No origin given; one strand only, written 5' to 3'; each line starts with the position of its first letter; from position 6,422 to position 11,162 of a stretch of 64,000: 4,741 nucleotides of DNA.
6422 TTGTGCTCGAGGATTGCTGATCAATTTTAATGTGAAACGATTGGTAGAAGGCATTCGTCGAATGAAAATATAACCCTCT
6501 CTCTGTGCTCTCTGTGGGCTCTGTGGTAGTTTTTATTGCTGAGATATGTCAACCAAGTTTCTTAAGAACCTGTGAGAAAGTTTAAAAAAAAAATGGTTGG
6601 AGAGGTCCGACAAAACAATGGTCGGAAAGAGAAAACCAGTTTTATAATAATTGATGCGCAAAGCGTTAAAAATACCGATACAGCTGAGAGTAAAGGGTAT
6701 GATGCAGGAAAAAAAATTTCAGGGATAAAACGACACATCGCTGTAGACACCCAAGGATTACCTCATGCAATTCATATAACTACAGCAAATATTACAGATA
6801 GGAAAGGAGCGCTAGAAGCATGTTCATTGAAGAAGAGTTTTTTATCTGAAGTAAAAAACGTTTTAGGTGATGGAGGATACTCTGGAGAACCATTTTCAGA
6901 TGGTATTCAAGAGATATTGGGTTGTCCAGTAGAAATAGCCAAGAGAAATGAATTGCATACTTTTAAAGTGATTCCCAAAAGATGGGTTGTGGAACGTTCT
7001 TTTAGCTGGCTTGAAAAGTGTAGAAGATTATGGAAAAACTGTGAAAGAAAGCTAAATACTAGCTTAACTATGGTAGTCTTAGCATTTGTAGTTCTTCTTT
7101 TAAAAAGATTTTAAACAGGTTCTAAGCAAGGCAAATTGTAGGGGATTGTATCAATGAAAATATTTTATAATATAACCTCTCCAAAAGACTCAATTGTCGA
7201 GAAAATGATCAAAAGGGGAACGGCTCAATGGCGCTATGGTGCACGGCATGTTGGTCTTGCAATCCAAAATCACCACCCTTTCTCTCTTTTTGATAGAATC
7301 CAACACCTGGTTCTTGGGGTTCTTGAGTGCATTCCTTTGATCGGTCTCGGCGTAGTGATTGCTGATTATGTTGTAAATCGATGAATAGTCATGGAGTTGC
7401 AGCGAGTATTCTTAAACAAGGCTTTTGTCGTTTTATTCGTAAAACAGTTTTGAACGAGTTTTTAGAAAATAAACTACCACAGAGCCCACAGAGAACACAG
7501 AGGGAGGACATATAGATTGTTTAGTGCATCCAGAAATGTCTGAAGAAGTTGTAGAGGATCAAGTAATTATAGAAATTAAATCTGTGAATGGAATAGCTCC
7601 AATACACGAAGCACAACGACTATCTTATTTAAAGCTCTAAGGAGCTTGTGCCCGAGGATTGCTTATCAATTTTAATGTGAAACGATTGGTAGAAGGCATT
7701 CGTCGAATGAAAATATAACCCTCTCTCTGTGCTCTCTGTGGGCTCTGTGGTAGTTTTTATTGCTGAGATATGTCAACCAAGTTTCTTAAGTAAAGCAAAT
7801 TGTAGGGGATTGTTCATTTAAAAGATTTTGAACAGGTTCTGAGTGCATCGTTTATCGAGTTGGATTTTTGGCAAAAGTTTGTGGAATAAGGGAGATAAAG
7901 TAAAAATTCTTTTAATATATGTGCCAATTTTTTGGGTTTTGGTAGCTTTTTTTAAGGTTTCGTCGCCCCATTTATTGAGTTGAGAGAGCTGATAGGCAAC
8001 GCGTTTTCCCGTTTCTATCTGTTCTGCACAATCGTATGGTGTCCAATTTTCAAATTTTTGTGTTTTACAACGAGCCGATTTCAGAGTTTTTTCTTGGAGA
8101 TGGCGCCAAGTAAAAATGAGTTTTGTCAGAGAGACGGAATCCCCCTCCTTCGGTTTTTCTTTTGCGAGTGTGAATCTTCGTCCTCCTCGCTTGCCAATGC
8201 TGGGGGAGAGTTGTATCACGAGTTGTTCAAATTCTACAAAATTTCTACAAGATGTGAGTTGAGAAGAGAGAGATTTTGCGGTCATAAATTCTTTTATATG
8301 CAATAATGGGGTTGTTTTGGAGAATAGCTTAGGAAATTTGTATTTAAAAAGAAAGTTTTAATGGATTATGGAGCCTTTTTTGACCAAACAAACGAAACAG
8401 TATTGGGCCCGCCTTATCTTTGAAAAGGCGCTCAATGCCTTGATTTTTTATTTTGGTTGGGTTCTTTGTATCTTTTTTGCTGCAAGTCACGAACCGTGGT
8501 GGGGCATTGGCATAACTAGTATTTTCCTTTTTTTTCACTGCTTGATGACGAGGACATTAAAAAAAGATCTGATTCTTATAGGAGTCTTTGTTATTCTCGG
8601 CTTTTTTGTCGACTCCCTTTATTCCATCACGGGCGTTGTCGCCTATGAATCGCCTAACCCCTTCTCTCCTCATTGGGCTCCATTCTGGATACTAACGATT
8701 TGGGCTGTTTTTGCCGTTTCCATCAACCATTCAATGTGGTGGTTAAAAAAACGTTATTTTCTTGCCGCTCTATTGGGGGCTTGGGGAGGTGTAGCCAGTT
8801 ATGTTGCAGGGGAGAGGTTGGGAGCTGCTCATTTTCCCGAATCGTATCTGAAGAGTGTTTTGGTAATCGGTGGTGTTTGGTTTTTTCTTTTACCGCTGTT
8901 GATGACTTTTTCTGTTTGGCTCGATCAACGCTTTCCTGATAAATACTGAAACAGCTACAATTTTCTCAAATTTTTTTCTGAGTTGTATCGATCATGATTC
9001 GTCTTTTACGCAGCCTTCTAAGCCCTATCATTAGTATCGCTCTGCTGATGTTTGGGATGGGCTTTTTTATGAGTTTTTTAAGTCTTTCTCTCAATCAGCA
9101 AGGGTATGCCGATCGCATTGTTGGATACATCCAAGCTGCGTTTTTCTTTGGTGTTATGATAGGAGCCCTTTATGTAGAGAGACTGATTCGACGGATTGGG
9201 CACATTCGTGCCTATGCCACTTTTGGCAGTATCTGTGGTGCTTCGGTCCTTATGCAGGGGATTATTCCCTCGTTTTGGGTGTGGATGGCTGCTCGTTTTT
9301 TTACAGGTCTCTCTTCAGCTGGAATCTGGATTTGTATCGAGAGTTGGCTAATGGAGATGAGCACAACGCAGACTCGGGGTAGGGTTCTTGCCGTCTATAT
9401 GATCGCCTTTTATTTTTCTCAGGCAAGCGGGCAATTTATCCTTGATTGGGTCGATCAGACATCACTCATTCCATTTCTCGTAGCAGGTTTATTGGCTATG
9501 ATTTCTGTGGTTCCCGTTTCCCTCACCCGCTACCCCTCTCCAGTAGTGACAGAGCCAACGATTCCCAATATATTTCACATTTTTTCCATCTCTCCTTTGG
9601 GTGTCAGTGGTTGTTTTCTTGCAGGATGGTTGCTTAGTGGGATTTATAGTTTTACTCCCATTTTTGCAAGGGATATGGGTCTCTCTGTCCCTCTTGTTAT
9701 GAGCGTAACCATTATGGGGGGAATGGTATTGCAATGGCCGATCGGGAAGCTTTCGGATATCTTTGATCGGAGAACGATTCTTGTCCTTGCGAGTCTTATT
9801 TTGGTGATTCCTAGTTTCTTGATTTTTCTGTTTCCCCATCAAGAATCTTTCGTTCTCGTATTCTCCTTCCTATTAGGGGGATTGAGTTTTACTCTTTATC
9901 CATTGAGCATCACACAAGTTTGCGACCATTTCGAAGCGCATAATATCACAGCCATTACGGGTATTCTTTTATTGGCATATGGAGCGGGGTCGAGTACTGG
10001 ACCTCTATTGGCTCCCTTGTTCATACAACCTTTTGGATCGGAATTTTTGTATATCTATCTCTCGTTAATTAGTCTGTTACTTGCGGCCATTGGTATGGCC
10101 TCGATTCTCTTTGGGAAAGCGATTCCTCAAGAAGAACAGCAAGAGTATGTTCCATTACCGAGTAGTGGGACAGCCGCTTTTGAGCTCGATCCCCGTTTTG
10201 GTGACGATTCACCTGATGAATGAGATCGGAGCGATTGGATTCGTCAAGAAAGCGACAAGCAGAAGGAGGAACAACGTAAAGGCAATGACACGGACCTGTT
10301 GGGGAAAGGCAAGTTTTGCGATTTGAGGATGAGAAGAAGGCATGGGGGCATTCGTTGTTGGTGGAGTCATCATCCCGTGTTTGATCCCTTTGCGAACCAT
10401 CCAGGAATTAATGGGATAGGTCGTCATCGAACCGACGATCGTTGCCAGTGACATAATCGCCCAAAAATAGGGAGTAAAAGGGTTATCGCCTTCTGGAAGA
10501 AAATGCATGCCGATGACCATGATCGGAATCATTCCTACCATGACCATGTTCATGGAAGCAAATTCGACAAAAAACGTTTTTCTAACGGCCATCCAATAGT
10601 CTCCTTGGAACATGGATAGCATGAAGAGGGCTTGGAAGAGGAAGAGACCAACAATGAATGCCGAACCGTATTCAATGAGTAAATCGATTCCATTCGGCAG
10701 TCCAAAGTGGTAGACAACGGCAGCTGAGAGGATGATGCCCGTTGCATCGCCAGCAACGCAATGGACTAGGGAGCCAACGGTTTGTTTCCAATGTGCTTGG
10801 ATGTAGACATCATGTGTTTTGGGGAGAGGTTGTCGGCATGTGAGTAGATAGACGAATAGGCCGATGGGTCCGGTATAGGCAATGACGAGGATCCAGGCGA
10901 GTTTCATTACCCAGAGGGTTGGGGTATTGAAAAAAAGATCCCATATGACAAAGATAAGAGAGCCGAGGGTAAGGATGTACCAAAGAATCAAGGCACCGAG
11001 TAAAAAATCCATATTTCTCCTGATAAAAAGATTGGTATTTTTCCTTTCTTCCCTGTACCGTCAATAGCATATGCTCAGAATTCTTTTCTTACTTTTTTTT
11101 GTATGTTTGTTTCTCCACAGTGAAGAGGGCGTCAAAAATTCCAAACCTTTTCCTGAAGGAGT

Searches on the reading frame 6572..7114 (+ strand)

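Call 48: search_protein_families(library=pfam, proteins=[window:6572-7114:+], max_evalue=0.00001)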
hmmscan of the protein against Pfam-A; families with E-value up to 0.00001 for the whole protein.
window:6572-7114:+ (180 aa): 2 families
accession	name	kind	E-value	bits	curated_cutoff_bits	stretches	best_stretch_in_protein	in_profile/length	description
PF01609.27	DDE_Tnp_1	-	1.3e-28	100.6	23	1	21-175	3-199/200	Transposase DDE domain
PF13586.12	DDE_Tnp_1_2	-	3.1e-07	31.2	29.2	1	127-178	32-86/86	Transposase DDE domain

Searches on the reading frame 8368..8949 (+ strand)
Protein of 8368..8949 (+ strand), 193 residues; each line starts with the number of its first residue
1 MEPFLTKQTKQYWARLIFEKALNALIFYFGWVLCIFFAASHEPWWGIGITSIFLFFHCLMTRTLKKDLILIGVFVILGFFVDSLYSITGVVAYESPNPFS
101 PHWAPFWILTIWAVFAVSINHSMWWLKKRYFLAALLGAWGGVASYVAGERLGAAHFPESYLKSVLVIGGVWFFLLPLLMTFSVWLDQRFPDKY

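Call 46: search_protein_families(library=pfam, proteins=[window:8368-8949:+], max_evalue=0.00001)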
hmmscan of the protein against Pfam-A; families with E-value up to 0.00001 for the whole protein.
window:8368-8949:+ (193 aa): 1 family
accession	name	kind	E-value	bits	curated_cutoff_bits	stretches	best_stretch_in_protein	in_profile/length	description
PF11086.13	DUF2878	-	4.7e-36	124.8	27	1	21-177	2-154/154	Protein of unknown function (DUF2878)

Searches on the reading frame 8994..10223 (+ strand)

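Call 46: search_protein_families(library=pfam, proteins=[window:8994-10223:+], max_evalue=0.00001)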
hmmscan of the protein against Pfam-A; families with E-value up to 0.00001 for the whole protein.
window:8994-10223:+ (409 aa): 5 families
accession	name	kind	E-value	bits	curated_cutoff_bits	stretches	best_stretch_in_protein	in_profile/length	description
PF07690.21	MFS_1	-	3.7e-39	135.1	33.4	2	13-282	3-290/347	Major Facilitator Superfamily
PF12832.13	MFS_1_like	-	1.6e-11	44.3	25.2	1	13-149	219-357/373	MFS_1 like family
PF00083.30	Sugar_tr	-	2.3e-10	40.4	22.3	1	21-154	25-162/452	Sugar (and other) transporter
PF05977.19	MFS_3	-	3.4e-09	36.1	27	0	39-171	251-385/524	Transmembrane secretion effector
PF06779.20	MFS_4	-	9.3e-08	32.2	26.3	1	36-366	23-361/364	Uncharacterised MFS-type transporter YbfB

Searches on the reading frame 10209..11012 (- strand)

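Call 46: search_protein_families(library=pfam, proteins=[window:10209-11012:-], max_evalue=0.00001)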
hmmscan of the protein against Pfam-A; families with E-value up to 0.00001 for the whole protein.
window:10209-11012:- (267 aa): 1 family
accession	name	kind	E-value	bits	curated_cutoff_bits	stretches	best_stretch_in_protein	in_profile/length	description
PF14342.11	DUF4396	-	3e-34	118.8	27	1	74-211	1-141/141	Domain of unknown function (DUF4396)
